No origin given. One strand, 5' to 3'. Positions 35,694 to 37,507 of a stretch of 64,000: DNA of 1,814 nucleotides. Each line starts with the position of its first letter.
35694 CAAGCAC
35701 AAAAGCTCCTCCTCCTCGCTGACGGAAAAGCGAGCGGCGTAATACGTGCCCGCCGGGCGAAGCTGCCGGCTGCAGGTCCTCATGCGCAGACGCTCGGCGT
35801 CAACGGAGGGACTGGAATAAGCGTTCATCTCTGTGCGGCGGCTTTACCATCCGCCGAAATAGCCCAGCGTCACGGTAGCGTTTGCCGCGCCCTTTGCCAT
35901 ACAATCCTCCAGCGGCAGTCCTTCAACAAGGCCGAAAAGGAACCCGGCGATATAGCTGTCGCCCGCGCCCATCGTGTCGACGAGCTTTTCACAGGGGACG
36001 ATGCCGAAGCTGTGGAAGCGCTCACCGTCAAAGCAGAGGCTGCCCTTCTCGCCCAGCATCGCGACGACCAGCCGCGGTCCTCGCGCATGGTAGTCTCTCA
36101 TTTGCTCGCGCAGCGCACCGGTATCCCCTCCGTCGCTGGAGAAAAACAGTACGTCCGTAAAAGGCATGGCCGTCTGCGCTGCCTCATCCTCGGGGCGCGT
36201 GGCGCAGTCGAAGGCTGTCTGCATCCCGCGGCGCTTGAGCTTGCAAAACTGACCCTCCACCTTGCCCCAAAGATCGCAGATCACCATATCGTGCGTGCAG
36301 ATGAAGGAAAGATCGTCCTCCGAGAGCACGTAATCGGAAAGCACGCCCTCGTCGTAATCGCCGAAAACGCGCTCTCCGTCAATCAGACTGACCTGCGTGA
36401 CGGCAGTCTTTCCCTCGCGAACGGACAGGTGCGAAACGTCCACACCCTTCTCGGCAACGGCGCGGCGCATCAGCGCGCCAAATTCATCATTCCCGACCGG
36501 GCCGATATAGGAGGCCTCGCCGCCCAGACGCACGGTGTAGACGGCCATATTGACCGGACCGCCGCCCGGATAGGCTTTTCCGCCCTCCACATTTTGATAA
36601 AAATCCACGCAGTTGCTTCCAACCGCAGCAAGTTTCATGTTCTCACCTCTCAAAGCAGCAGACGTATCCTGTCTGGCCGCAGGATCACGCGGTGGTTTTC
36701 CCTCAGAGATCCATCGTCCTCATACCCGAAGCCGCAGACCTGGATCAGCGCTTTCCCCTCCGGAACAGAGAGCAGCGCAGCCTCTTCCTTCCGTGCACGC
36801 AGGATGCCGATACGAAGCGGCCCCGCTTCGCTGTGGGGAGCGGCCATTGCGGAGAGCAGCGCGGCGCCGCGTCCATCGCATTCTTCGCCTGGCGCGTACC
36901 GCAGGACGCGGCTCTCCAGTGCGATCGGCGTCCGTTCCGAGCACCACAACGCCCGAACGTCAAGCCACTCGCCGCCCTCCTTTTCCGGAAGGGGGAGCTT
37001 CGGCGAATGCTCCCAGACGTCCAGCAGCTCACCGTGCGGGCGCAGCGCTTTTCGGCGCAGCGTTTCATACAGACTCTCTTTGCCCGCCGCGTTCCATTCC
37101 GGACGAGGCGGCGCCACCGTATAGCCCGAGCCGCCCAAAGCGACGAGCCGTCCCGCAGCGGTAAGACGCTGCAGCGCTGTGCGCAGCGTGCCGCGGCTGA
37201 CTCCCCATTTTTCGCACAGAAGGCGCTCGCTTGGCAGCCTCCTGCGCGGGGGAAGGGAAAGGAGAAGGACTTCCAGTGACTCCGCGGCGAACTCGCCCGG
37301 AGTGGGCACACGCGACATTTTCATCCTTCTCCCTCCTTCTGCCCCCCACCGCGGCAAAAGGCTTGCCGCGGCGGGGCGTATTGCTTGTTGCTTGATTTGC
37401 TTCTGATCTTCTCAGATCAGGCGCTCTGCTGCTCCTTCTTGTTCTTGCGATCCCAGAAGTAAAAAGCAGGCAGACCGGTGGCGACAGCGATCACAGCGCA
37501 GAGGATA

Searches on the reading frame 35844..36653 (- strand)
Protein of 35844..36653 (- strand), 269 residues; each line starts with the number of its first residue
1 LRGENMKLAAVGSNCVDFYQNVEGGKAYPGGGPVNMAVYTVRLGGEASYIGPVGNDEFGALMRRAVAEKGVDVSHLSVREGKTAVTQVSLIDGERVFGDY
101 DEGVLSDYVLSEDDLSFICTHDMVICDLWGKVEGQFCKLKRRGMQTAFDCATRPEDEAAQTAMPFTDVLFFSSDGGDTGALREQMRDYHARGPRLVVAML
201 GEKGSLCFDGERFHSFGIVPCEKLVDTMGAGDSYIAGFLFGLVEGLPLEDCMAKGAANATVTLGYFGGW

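Call 11: search_protein_families(library=pfam, proteins=[window:35844-36653:-])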
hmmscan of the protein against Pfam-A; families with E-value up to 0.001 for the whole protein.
window:35844-36653:- (269 aa): 1 family
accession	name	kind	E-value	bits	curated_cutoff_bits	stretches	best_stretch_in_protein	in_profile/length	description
PF00294.29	PfkB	-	6.7e-37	127.9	25.8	1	7-267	3-294/302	pfkB family carbohydrate kinase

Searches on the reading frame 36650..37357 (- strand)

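Call 11: search_protein_families(library=pfam, proteins=[window:36650-37357:-])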
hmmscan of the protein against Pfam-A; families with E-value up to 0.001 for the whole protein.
window:36650-37357:- (235 aa): 2 families
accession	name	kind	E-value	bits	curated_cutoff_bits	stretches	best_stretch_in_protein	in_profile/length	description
PF00392.27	GntR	-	6.5e-11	42.2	27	1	24-81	5-64/64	Bacterial regulatory proteins, gntR family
PF07702.18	UTRA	-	0.00012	22.4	23.8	0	134-232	37-141/141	UTRA domain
